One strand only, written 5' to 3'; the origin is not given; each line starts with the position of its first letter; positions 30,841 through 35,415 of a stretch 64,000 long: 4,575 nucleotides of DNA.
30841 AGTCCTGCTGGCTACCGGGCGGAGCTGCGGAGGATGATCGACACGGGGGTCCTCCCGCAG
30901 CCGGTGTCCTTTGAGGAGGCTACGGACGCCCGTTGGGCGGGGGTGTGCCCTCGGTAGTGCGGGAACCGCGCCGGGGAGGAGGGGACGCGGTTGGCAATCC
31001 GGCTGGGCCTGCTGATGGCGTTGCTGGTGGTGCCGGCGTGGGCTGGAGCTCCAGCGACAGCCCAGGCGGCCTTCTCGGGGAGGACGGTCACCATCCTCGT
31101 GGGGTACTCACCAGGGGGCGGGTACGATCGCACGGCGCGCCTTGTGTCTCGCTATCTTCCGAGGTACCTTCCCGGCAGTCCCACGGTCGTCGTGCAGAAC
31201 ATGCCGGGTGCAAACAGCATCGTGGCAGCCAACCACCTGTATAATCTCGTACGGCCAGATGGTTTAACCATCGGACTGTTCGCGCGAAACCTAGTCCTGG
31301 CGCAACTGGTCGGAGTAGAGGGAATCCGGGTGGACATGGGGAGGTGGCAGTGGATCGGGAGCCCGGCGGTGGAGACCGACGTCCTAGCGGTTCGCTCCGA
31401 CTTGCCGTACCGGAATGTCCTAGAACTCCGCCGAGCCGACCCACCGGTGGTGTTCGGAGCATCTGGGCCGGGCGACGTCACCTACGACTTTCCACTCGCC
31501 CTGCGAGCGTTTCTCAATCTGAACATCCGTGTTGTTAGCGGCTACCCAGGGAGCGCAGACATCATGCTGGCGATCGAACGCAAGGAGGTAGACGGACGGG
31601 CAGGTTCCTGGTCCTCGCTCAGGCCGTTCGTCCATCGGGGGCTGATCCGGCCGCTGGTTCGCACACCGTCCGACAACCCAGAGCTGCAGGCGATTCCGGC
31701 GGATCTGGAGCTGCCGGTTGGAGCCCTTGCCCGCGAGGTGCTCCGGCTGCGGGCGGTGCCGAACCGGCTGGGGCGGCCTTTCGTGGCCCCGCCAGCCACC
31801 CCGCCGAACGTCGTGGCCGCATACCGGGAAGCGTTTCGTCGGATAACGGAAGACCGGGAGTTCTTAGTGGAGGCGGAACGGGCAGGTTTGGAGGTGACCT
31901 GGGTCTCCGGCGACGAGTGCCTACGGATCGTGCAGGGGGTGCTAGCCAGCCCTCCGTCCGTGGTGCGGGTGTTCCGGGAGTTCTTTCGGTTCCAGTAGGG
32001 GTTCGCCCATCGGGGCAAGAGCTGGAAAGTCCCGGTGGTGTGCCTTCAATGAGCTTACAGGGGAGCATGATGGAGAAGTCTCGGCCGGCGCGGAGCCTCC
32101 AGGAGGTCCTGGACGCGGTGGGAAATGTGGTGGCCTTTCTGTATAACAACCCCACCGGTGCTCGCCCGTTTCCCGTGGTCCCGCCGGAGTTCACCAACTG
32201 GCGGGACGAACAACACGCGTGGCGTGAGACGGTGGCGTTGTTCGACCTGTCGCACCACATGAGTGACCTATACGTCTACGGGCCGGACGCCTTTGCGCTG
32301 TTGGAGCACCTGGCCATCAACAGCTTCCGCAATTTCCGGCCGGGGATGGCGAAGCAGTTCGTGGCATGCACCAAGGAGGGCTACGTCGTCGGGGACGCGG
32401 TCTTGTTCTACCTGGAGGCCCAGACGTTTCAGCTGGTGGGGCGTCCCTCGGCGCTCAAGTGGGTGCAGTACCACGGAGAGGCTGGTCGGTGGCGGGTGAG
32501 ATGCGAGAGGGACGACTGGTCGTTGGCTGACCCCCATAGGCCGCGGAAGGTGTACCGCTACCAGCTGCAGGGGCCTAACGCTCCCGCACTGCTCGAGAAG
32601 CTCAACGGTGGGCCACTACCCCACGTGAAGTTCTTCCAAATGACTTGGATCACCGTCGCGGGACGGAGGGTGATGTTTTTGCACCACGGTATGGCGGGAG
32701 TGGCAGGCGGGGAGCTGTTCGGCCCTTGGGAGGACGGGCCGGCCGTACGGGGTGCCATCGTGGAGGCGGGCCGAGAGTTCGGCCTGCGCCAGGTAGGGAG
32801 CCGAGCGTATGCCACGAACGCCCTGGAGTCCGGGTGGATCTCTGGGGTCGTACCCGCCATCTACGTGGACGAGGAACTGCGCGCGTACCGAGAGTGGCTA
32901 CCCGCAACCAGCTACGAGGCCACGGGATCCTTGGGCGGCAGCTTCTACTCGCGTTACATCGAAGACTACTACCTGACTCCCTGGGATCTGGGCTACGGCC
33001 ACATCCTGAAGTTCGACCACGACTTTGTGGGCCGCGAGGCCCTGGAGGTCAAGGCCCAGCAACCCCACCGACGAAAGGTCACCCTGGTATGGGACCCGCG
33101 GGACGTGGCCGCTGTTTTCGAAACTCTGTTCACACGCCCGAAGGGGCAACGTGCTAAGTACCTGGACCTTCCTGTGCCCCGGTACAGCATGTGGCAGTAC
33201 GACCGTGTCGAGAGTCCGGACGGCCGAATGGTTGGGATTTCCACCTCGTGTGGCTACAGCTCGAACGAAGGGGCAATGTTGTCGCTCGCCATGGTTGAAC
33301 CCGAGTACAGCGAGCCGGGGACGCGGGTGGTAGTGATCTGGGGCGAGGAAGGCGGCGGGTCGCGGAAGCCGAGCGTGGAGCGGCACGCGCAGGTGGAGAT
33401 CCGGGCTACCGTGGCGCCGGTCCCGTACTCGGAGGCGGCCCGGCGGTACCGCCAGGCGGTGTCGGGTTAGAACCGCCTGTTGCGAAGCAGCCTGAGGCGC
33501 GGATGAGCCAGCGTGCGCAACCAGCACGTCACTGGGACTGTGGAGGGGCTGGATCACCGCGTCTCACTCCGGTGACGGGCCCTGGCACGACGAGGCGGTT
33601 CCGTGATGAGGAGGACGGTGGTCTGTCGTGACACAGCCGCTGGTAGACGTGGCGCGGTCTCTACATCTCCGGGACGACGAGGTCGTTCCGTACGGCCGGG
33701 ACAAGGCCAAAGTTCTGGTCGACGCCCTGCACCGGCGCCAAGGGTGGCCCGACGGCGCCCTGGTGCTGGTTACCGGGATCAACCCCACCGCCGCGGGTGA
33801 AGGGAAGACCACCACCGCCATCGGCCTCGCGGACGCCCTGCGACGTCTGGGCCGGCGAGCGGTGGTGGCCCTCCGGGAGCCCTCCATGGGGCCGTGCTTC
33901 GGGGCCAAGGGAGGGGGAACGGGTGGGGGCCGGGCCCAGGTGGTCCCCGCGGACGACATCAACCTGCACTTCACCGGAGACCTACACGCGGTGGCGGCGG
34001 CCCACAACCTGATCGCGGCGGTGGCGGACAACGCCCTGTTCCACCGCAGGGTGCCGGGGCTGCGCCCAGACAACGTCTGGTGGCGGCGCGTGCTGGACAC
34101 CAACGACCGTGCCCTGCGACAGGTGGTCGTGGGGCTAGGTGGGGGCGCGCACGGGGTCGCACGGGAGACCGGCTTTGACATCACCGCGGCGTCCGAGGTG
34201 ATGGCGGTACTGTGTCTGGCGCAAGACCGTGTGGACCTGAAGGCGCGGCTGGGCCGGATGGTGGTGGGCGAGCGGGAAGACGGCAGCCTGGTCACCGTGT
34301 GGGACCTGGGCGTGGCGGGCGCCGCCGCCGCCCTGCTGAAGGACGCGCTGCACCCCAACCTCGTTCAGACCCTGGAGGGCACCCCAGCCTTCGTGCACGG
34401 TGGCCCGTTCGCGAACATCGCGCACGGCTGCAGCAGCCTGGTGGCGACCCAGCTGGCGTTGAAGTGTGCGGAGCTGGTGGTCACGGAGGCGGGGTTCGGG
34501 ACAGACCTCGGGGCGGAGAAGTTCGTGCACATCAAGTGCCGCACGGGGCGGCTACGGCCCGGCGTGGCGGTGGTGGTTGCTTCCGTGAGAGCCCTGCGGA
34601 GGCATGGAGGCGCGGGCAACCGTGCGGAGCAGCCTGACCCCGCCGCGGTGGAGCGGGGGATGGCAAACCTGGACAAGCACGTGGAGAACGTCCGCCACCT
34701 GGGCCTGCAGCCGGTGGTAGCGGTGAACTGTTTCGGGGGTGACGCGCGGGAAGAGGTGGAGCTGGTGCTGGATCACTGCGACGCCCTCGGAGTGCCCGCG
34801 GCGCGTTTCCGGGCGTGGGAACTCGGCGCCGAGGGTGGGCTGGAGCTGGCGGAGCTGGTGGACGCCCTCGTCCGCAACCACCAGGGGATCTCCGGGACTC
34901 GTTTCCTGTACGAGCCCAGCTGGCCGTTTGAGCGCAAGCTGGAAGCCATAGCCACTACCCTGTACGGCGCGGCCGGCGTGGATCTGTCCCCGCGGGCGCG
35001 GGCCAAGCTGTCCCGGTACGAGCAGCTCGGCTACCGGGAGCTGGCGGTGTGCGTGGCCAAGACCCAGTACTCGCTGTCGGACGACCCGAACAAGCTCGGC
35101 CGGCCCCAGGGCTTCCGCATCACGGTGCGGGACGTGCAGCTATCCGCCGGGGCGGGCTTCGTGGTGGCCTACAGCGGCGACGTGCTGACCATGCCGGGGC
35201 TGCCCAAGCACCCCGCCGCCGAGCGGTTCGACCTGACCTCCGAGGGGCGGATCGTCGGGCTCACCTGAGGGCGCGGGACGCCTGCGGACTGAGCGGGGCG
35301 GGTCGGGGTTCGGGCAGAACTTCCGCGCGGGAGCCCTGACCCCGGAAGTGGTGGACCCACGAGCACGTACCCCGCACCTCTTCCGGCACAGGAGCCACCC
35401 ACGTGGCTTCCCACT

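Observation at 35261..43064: Eight-gene translationally coupled operon with an internal GntR regulator: a non-canonical meta-cleavage route (type I extradiol dioxygenase plus LigK-like aldolase)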

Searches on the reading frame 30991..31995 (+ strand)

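Call 63: search_protein_families(library=ncbifam, proteins=[window:30991-31995:+], max_evalue=0.00001)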
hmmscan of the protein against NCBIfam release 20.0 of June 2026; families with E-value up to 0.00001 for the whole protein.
window:30991-31995:+ (335 aa): 0 families

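Call 64: search_protein_families(library=pfam, proteins=[window:30991-31995:+], max_evalue=0.00001)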
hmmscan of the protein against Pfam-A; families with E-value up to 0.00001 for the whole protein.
window:30991-31995:+ (335 aa): 1 family
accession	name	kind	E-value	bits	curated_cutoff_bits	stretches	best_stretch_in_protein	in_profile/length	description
PF03401.19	TctC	-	1.9e-10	41.2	27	1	65-317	16-261/274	Tripartite tricarboxylate transporter family receptor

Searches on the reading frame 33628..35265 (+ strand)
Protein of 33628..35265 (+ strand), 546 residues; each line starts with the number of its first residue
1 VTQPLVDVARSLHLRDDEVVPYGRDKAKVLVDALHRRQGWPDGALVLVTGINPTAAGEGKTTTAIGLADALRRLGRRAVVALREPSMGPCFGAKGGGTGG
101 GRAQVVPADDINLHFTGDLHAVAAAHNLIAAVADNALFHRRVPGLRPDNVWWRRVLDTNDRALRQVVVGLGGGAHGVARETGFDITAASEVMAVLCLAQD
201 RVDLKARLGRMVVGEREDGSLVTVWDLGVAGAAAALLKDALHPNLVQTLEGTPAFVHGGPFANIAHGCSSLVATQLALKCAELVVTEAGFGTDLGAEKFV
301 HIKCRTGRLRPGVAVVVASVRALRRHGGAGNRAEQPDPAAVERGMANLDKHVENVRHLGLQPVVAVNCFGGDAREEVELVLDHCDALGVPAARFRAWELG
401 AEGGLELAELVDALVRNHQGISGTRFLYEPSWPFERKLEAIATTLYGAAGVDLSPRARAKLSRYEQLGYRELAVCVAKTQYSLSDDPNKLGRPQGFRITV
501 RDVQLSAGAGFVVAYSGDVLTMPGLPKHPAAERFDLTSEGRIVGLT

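Call 63: search_protein_families(library=ncbifam, proteins=[window:33628-35265:+], max_evalue=0.00001)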
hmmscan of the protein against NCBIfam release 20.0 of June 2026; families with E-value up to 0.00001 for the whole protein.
window:33628-35265:+ (546 aa): 3 families
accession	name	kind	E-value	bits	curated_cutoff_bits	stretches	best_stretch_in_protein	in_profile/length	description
NF010030.0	PRK13505.1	equivalog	1.2e-226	753.4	652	1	3-545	15-556/557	formate--tetrahydrofolate ligase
NF010031.0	PRK13506.1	equivalog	7.2e-178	592.5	800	1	3-545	14-577/578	formate--tetrahydrofolate ligase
NF010032.0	PRK13507.1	equivalog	1.1e-144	482.7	938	1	5-545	24-586/587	formate--tetrahydrofolate ligase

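Call 64: search_protein_families(library=pfam, proteins=[window:33628-35265:+], max_evalue=0.00001)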
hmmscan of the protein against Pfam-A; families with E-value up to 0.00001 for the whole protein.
window:33628-35265:+ (546 aa): 1 family
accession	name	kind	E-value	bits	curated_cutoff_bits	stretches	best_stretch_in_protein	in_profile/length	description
PF01268.25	FTHFS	-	2.2e-228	759.5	27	1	3-545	13-555/556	Formate--tetrahydrofolate ligase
